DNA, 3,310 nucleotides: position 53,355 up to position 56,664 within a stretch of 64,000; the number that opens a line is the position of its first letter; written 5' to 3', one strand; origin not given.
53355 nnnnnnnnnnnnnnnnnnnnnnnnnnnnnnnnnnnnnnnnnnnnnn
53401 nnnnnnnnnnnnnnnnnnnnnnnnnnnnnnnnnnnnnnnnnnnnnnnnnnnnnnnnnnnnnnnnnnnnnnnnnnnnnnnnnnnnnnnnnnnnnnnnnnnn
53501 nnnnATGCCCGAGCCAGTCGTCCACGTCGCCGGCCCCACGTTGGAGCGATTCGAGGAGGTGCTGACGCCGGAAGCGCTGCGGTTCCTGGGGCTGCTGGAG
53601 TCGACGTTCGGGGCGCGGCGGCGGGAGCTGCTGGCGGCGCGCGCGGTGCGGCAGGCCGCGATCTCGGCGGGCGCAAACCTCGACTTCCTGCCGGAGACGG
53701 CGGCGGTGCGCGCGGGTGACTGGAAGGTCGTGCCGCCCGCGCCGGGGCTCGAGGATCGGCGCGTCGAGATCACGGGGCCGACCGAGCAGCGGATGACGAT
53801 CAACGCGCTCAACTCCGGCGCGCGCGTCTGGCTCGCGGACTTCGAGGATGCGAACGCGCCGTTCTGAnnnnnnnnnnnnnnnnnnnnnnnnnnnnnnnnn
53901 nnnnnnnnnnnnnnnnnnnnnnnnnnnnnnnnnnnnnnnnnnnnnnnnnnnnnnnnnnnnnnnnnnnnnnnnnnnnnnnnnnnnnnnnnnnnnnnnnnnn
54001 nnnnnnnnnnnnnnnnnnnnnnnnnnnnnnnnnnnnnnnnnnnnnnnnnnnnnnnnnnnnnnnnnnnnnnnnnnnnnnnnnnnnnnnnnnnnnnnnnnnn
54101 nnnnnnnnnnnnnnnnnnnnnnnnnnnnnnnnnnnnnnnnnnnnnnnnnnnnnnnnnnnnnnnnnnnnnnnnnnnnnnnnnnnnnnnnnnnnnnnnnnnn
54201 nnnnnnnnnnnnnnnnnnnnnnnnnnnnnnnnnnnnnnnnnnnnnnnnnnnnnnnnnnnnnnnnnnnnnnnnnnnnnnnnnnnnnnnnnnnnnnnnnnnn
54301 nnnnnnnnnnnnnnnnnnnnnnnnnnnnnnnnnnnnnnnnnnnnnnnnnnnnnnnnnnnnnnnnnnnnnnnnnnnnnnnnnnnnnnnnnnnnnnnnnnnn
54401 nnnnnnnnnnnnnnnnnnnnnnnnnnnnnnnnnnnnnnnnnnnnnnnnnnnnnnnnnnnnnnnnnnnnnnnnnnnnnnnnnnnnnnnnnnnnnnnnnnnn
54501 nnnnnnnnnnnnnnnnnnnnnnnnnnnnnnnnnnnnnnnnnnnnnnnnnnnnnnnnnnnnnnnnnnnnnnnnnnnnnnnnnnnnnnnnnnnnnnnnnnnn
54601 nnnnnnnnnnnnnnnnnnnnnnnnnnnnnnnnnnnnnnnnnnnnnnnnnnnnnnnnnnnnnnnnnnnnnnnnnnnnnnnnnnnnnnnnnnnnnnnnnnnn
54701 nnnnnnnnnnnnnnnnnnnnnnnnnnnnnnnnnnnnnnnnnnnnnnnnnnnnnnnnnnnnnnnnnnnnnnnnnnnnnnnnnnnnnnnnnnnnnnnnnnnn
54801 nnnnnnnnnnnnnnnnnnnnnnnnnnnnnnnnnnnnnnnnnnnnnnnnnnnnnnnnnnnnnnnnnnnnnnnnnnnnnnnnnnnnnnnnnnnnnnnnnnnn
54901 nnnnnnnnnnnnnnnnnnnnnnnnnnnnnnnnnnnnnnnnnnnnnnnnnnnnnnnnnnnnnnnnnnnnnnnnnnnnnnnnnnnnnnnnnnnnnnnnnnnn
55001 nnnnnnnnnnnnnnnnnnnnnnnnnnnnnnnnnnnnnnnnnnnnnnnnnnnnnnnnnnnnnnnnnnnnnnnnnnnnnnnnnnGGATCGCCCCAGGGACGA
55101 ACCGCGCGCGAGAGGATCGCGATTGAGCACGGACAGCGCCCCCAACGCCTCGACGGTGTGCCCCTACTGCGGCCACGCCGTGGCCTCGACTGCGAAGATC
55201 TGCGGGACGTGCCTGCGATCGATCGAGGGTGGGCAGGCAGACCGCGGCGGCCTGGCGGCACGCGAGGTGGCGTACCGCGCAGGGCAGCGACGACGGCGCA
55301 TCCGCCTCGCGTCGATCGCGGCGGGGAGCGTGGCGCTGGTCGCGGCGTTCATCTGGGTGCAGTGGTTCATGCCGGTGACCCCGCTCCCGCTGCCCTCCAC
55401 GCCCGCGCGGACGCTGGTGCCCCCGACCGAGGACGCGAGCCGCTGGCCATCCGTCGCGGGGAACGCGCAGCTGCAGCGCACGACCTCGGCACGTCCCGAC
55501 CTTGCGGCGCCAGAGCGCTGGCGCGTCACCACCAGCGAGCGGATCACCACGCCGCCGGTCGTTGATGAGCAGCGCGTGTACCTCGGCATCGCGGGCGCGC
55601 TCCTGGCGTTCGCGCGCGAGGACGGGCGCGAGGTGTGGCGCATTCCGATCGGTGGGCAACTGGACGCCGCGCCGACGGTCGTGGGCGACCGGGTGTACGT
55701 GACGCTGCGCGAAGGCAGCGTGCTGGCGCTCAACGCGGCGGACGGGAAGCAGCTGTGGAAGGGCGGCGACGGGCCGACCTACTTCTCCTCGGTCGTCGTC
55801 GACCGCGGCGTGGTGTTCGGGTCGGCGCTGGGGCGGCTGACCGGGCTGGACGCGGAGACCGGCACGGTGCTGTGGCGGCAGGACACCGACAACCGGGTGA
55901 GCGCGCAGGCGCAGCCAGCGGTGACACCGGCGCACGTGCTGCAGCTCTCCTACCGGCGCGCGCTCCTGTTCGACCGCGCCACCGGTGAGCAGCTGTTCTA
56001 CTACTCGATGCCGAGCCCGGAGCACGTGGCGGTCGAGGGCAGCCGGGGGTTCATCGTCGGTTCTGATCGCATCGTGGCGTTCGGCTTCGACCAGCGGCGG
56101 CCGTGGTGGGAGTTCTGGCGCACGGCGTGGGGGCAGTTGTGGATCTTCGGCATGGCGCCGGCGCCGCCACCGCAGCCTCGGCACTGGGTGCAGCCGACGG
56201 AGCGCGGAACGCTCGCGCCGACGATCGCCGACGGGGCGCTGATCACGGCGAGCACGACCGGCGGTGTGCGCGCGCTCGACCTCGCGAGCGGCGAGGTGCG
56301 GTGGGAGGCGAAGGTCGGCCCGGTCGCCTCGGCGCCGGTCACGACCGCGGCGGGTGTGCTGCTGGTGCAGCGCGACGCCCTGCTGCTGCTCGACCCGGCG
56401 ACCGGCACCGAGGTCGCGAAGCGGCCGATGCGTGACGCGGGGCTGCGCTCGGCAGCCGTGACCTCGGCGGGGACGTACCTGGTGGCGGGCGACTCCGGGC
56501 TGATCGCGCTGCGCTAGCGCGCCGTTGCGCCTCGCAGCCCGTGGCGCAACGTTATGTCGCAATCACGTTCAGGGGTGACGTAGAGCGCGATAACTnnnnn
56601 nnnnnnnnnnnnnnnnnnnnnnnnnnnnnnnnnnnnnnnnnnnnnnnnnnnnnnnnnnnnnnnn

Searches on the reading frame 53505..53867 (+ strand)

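Call 69: search_protein_families(library=pfam, proteins=[window:53505-53867:+], max_evalue=0.01)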
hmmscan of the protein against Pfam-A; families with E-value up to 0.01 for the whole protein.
window:53505-53867:+ (120 aa): 1 family
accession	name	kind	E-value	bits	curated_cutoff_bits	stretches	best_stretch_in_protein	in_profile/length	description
PF20656.2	MS_N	-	1.4e-16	60.2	23.5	1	6-66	3-63/64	Malate synthase, N-terminal domain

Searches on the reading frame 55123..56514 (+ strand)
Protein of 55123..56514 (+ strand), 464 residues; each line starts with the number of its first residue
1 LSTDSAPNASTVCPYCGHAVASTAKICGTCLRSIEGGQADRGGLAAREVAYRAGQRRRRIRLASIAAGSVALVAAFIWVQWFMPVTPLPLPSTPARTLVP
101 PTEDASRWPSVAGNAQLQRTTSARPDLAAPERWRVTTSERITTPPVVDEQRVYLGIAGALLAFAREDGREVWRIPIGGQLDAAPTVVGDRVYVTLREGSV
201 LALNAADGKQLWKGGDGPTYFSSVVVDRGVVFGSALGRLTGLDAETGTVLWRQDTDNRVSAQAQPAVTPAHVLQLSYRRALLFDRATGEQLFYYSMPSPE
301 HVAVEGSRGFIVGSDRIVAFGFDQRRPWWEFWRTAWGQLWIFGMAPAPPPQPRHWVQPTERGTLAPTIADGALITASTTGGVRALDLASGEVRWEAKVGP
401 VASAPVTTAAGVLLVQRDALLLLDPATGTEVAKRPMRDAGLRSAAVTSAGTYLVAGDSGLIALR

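Call 4: search_protein_families(library=pfam, proteins=[window:55123-56514:+], max_evalue=1)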
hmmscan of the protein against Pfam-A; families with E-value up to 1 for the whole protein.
window:55123-56514:+ (464 aa): 12 families
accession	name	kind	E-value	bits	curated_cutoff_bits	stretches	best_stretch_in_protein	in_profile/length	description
PF13360.13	PQQ_2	-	1.4e-30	107.1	27.6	3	131-213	15-98/233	Outer membrane protein assembly factor BamB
PF13570.13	Beta-prop_ACSF4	-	5.2e-18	66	133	2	132-272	84-229/329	Beta-alanine-activating enzyme, beta-propeller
PF01011.28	PQQ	-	1.7e-11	44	26.7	3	180-214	49-83/595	Glucose/ethanol/alcohol dehydrogenase, beta-propeller domain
PF25293.1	Beta-prop_EMC1_N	-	0.0022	18.2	34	0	353-436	56-147/219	EMC1 N-terminal beta-propeller domain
PF13240.11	Zn_Ribbon_1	-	0.0069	16.6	25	1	13-30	2-19/23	zinc-ribbon domain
PF12773.13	DZR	-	0.01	16.4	27.3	1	13-32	1-20/45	Double zinc ribbon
PF13248.11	Zn_ribbon_3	-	0.01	15.8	27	1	11-30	3-22/26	zinc-ribbon domain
PF18912.6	DZR_2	-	0.011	16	27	1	12-34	9-31/56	Double zinc ribbon domain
PF24463.1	DUF7577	-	0.022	14.8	28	1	11-34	3-26/27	Domain of unknown function (DUF7577)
PF23727.1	Beta-prop_FAM234A_B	-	0.13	11.1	26.4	0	237-265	100-129/467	FAM234A/B beta-propeller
PF23146.2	Zf_IFT144_1st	-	0.26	11.6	27.5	1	9-30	3-24/25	IFT144, first zinc finger domain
PF10571.15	UPF0547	-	0.74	10.4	29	0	7-19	11-23/26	Uncharacterised protein family UPF0547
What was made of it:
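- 55123..56517 (+): Upstream neighbour: zinc-ribbon + one TM + PQQ_2/BamB-like beta-propeller protein (context only; no evidence that it belongs functionally). Pfam PQQ_2 E 1.4e-30 plus weak zinc-ribbon hits (call 4).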
